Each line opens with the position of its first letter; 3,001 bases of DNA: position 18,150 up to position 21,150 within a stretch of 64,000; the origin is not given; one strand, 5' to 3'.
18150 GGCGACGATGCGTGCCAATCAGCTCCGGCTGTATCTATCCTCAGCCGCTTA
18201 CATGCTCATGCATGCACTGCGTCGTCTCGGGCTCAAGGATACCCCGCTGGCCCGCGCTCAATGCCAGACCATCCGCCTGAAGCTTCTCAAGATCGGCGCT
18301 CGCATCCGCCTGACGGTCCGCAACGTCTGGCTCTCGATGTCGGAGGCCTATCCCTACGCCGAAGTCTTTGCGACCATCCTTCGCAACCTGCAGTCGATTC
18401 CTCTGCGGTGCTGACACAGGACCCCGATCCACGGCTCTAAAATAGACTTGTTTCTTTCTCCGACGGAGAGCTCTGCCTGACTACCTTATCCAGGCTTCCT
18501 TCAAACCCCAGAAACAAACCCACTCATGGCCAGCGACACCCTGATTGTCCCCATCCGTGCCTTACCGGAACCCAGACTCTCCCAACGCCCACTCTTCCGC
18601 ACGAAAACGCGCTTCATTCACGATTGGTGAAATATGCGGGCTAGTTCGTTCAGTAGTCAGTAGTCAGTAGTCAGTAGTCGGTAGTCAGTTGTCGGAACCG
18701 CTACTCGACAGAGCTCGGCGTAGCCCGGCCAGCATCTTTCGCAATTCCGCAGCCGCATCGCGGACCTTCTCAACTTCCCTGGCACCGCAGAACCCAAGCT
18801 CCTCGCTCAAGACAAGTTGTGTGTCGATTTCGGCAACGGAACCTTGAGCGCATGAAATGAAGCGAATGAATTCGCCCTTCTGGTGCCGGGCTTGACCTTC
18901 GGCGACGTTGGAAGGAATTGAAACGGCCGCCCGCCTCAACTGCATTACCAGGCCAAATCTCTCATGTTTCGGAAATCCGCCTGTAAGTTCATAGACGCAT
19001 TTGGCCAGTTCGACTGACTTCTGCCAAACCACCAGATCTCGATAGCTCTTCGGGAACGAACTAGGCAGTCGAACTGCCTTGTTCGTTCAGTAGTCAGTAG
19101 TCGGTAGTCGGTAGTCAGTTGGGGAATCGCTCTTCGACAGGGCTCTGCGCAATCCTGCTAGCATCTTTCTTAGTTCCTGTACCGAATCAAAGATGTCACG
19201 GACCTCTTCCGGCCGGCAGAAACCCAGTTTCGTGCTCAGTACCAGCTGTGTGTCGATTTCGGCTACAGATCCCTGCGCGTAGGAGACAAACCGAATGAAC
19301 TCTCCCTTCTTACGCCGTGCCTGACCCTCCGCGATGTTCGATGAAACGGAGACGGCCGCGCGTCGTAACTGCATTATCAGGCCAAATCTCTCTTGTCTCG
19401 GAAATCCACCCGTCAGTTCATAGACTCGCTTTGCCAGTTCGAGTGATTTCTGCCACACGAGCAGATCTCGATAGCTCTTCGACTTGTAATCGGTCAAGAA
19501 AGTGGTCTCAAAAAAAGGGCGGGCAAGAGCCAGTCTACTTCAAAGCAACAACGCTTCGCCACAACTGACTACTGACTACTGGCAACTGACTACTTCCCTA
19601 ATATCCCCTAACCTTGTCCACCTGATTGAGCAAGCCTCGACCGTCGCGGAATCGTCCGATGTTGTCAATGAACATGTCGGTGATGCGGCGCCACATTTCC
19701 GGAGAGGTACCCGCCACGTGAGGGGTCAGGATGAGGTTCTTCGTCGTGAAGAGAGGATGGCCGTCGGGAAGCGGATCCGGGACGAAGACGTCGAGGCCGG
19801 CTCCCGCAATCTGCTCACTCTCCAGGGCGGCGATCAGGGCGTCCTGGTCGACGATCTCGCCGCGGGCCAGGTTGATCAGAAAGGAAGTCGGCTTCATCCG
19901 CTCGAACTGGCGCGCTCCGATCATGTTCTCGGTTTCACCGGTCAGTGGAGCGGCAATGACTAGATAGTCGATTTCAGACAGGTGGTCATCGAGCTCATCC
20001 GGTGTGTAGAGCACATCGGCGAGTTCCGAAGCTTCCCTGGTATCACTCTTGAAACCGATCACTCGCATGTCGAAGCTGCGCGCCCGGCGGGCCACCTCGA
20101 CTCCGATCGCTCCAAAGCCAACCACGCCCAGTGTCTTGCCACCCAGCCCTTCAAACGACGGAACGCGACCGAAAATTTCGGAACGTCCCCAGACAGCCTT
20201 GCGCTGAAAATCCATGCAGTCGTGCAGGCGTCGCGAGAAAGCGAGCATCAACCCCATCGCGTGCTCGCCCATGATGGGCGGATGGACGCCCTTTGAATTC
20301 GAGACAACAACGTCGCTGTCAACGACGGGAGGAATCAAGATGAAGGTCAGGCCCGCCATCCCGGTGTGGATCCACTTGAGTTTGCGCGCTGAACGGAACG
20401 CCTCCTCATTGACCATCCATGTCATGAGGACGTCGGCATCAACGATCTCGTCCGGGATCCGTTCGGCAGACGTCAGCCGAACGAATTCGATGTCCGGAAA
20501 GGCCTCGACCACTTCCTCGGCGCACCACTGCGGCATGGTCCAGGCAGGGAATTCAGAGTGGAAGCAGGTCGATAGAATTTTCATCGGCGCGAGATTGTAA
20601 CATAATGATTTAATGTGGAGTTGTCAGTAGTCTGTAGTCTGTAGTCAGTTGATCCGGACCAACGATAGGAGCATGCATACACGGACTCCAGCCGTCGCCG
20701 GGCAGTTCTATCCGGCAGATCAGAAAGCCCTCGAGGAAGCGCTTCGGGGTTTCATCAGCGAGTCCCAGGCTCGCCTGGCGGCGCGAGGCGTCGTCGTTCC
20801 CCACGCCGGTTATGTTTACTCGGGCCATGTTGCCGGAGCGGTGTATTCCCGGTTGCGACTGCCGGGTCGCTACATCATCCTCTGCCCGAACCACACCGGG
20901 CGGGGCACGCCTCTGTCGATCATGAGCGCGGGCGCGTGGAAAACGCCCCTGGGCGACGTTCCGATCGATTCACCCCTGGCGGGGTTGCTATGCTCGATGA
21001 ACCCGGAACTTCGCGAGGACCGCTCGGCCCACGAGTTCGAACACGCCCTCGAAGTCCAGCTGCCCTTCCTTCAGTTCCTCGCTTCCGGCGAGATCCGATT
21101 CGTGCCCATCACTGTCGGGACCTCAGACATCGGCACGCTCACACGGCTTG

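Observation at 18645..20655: Family of period-7 GTAGTCA repeat arrays ending in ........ at gene boundaries (7 loci)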

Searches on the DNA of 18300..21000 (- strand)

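Call 60: search_rna_families(source=window, start=18300, end=21000, threshold=evalue, max_evalue=1)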
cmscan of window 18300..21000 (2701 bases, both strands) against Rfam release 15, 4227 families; matches with E-value up to 1: 0.
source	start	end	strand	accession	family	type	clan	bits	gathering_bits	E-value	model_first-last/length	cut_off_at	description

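Call 61: search_rna_families(sources=[L119, L126, L129, L136, L137, L140, L145, L147, L149, L151, L153, L157, L161, L163, L164, L167, L169, L189, L193, L195], threshold=gathering)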
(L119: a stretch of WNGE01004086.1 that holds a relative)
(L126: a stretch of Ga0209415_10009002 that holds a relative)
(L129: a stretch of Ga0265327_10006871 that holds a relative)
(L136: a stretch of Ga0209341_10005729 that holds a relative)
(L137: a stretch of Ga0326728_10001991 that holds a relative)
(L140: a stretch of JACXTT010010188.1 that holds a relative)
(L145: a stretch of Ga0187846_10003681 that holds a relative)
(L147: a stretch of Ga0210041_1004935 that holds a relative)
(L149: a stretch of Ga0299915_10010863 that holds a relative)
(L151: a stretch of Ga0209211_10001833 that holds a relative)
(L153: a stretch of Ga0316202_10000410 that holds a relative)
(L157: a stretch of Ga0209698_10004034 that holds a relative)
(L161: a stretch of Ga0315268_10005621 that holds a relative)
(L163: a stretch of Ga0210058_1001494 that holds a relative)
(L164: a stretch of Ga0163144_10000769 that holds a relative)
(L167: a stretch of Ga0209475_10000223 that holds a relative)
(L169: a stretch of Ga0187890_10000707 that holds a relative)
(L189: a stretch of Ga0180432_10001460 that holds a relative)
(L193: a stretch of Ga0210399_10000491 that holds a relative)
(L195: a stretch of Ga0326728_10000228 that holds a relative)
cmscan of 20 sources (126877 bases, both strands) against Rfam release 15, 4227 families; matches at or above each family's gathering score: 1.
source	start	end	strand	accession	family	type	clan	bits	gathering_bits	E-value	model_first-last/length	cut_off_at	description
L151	3386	3458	+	RF00005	tRNA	Gene; tRNA;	CL00001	65.9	29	8.5e-12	1-71/71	no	tRNA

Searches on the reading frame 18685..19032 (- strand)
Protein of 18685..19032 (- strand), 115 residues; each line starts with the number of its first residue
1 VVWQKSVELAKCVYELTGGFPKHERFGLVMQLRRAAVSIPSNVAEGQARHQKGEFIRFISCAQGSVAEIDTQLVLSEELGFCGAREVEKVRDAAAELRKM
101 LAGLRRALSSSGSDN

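Call 12: search_protein_families(library=pfam, proteins=[window:18685-19032:-])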
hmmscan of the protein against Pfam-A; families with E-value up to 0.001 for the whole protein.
window:18685-19032:- (115 aa): 1 family
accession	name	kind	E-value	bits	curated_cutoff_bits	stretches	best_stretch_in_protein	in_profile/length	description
PF05635.17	23S_rRNA_IVP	-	2.2e-34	118.3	33.8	1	2-102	5-105/106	23S rRNA-intervening sequence protein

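Call 13: search_protein_families(library=ncbifam, proteins=[window:18685-19032:-])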
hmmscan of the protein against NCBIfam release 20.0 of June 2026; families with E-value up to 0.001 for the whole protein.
window:18685-19032:- (115 aa): 4 families
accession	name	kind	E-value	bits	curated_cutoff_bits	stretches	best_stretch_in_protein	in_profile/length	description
NF008911.0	PRK12275.1-2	subfamily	2.7e-36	124.6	137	1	1-109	8-116/118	hypothetical protein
TIGR02436.1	TIGR02436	subfamily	3.1e-34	117.5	24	1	2-108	1-108/109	four helix bundle protein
NF008912.0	PRK12275.1-6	subfamily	3.6e-25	88.3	124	1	2-109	8-112/117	hypothetical protein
NF033474.1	DivGenRetAVD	equivalog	3.5e-05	24.1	80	1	2-104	3-102/104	diversity-generating retroelement protein Avd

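Call 44: search_protein_families(library=padloc, proteins=[window:18685-19032:-], max_evalue=0.01)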
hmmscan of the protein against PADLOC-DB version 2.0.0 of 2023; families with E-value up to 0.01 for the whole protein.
window:18685-19032:- (115 aa): 0 families
